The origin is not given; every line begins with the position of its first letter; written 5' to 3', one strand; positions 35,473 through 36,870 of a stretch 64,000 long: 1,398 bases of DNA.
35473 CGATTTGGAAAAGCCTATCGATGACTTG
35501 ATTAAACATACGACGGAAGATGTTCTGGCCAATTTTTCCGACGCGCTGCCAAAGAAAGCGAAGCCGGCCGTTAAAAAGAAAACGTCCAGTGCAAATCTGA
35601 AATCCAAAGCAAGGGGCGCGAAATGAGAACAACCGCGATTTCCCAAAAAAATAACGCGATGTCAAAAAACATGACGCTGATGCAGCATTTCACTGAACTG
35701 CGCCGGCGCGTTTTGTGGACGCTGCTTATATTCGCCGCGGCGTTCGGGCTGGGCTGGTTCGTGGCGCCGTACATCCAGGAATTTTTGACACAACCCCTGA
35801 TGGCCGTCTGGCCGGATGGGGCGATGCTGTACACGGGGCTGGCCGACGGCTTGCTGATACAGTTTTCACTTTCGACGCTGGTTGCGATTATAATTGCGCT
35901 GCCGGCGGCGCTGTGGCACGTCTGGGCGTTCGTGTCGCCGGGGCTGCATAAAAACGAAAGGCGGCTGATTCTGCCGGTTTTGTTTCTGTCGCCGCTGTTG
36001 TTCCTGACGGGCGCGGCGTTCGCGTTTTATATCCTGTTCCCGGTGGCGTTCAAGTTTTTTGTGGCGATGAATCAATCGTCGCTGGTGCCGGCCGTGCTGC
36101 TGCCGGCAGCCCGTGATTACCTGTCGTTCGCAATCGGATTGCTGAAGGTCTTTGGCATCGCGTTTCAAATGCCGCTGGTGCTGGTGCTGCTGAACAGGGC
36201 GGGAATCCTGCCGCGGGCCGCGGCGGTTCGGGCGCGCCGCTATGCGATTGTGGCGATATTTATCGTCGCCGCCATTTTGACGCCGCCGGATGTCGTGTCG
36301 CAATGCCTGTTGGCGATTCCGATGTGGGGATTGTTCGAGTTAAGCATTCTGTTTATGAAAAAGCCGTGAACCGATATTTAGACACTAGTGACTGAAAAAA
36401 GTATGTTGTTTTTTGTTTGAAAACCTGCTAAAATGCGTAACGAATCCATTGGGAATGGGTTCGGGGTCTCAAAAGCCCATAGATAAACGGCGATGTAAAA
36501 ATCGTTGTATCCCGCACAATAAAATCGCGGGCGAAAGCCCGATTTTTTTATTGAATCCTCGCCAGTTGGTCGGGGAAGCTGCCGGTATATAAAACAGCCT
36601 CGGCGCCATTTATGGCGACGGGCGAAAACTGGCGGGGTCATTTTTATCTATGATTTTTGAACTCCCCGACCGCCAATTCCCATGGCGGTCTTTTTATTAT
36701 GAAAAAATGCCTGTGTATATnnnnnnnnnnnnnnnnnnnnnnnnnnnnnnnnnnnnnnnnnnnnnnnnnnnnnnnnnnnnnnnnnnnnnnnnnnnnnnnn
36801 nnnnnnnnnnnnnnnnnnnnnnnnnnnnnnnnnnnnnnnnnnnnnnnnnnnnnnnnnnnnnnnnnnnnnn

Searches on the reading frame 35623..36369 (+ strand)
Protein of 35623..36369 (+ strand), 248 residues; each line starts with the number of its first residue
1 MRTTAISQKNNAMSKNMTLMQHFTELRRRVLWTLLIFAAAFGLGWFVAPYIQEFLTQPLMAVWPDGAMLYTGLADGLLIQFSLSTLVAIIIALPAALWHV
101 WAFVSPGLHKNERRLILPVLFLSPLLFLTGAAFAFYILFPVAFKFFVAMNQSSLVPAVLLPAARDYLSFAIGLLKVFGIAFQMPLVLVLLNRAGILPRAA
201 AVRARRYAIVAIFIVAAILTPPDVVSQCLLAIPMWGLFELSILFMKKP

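Call 34: find_homologous_proteins(query=window:35623-36369:+, max_evalue=1e-20)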
Query window:35623-36369:+ (248 aa): 3371 proteins with E <= 1e-20 among 7100 candidates; the best 120 are listed.
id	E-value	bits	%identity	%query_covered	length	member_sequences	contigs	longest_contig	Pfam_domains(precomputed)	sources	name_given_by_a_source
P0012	1.0e-151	522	100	100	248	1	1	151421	PF00902.24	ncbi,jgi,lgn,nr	ncbi:MAG: twin-arginine translocase subunit TatC [Rickettsiales bacterium]|jgi:sec-independent prote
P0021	2.2e-127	442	82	99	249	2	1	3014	PF00902.24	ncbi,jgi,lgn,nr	ncbi:MAG: twin-arginine translocase subunit TatC [Rickettsiales bacterium]|jgi:sec-independent prote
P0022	2.7e-125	435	84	97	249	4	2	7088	PF00902.24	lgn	-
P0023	8.5e-123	427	77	100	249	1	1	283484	PF00902.24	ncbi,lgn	-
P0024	4.0e-119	415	84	93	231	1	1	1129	PF00902.24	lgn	-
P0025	3.1e-118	412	83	93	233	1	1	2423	PF00902.24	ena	-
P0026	1.2e-117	410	85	92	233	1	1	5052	PF00902.24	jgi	jgi:sec-independent protein translocase protein TatC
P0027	1.5e-116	406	79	94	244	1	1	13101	PF00902.24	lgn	-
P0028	9.2e-115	401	79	94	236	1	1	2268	PF00902.24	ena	-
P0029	9.8e-115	401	79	94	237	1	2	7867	PF00902.24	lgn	-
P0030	2.8e-114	399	79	94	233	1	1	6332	PF00902.24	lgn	-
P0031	3.9e-114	399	78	94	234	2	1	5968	PF00902.24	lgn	-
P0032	7.8e-114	398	80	94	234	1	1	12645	PF00902.24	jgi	jgi:sec-independent protein translocase protein TatC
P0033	2.2e-112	393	76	94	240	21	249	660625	PF00902.24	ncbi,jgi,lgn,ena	-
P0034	8.5e-111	388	74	93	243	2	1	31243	PF00902.24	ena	-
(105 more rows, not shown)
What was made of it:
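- Closest known: Rickettsia palindromic elements. Different: In addition, the MAG's relatives look like gut-type Alphaproteobacteria rather than Rickettsia: TatC is 70-85% identical to many MAGs labelled Alphaproteobacteria (call 34).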

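Call 35: find_encoding_contigs(protein=P0023, flank=10000, max_places=3)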
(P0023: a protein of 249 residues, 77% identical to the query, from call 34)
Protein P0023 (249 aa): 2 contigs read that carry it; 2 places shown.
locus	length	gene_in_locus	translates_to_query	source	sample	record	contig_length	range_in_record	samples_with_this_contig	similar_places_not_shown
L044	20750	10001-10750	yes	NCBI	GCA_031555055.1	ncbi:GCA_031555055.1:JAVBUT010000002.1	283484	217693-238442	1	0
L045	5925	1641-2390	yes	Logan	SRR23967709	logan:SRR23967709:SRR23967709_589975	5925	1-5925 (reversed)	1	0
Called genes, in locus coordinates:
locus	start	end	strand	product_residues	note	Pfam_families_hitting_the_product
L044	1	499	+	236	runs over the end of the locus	PF05036:SPOR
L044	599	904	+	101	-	-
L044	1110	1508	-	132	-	PF21157:DksA_N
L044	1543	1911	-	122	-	PF00085:Thioredoxin, PF13098:Thioredoxin_2 (weak)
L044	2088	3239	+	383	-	PF00266:Aminotran_5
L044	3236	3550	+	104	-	PF01883:FeS_assembly_P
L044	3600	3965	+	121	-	PF02657:SufE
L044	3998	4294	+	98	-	-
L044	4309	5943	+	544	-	PF03717:PBP_dimer, PF00905:Transpeptidase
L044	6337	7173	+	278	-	PF01368:DHH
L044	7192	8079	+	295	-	PF02272:DHHA1, PF17768:RecJ_OB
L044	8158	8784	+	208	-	PF03548:LolA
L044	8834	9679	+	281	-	PF01551:Peptidase_M23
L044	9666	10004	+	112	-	PF02416:TatA_B_E (faint)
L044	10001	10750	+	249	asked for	PF00902:TatC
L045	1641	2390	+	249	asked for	PF00902:TatC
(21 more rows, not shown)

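Call 36: find_encoding_contigs(protein=P0022, flank=10000, max_places=3)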
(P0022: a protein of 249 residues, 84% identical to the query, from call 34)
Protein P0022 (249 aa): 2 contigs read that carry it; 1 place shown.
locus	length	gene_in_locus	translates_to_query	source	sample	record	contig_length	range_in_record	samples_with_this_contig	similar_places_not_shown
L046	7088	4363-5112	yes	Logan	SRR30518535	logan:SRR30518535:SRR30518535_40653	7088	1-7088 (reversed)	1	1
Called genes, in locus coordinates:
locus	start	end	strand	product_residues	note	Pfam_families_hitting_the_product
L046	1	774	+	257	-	?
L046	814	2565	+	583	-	PF01368:DHH, PF02272:DHHA1, PF17768:RecJ_OB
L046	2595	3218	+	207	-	PF03548:LolA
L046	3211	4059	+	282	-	PF01551:Peptidase_M23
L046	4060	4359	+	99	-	-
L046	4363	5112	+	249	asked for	PF00902:TatC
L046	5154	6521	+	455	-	PF01476:LysM, PF01551:Peptidase_M23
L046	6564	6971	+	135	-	PF00293:NUDIX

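Call 37: find_encoding_contigs(protein=P0027, flank=10000, max_places=3)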
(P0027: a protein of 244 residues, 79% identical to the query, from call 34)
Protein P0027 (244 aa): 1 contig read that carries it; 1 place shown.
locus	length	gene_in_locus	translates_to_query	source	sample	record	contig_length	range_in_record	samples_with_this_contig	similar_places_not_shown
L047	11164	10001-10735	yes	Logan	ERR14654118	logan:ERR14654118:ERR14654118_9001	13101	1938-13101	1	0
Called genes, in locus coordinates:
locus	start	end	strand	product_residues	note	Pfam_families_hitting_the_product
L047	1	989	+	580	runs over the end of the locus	PF07973:tRNA_SAD, PF00587:tRNA-synt_2b, PF03129:HGTP_anticodon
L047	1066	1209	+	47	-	-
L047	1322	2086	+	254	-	PF05036:SPOR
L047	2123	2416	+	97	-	PF02416:TatA_B_E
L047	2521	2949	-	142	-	PF21157:DksA_N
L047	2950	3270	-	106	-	PF00085:Thioredoxin, PF13098:Thioredoxin_2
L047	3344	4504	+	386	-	PF00266:Aminotran_5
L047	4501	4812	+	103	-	PF01883:FeS_assembly_P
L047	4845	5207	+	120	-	PF02657:SufE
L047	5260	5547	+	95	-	-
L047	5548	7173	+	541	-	PF03717:PBP_dimer, PF00905:Transpeptidase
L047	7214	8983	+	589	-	PF01368:DHH, PF02272:DHHA1, PF17768:RecJ_OB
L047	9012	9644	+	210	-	PF03548:LolA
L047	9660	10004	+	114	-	PF02416:TatA_B_E (weak)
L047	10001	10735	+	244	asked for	PF00902:TatC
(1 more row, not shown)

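Call 38: find_encoding_contigs(protein=P0032, flank=10000, max_places=3)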
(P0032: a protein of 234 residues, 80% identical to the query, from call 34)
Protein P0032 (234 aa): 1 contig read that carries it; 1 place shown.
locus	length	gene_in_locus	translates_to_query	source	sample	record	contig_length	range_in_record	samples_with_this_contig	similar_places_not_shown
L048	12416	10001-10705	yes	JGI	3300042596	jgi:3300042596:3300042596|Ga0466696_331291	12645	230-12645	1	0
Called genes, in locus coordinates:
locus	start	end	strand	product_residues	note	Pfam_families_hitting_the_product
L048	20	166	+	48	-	-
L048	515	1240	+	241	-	PF05036:SPOR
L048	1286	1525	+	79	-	PF02416:TatA_B_E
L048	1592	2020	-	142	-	PF21157:DksA_N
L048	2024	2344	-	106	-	PF00085:Thioredoxin, PF13098:Thioredoxin_2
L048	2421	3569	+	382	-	PF00266:Aminotran_5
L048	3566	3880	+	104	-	PF01883:FeS_assembly_P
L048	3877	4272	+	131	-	PF02657:SufE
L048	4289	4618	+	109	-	-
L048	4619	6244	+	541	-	PF03717:PBP_dimer, PF00905:Transpeptidase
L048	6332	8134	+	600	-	PF01368:DHH, PF02272:DHHA1, PF17768:RecJ_OB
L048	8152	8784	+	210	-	PF03548:LolA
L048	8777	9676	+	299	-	PF01551:Peptidase_M23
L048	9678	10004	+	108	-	PF02416:TatA_B_E (weak)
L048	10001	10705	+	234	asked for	PF00902:TatC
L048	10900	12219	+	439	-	PF01476:LysM, PF01551:Peptidase_M23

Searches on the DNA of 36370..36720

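Call 56: search_rna_families(source=window, start=36370, end=36720, threshold=evalue, max_evalue=1, show_alignments=1)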
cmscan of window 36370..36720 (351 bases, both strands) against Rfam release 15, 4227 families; matches with E-value up to 1: 2.
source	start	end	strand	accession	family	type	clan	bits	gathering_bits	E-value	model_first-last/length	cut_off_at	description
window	36569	36678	+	RF02221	sRNA-Xcc1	Gene; sRNA;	-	40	53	8.6e-06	1-87/87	no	sRNA-Xcc1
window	36556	36698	+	RF02837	anti-hemB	Gene; sRNA;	-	17.9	49.5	0.072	1-81/81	no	Burkholderia RNA 7 (anti-hemB)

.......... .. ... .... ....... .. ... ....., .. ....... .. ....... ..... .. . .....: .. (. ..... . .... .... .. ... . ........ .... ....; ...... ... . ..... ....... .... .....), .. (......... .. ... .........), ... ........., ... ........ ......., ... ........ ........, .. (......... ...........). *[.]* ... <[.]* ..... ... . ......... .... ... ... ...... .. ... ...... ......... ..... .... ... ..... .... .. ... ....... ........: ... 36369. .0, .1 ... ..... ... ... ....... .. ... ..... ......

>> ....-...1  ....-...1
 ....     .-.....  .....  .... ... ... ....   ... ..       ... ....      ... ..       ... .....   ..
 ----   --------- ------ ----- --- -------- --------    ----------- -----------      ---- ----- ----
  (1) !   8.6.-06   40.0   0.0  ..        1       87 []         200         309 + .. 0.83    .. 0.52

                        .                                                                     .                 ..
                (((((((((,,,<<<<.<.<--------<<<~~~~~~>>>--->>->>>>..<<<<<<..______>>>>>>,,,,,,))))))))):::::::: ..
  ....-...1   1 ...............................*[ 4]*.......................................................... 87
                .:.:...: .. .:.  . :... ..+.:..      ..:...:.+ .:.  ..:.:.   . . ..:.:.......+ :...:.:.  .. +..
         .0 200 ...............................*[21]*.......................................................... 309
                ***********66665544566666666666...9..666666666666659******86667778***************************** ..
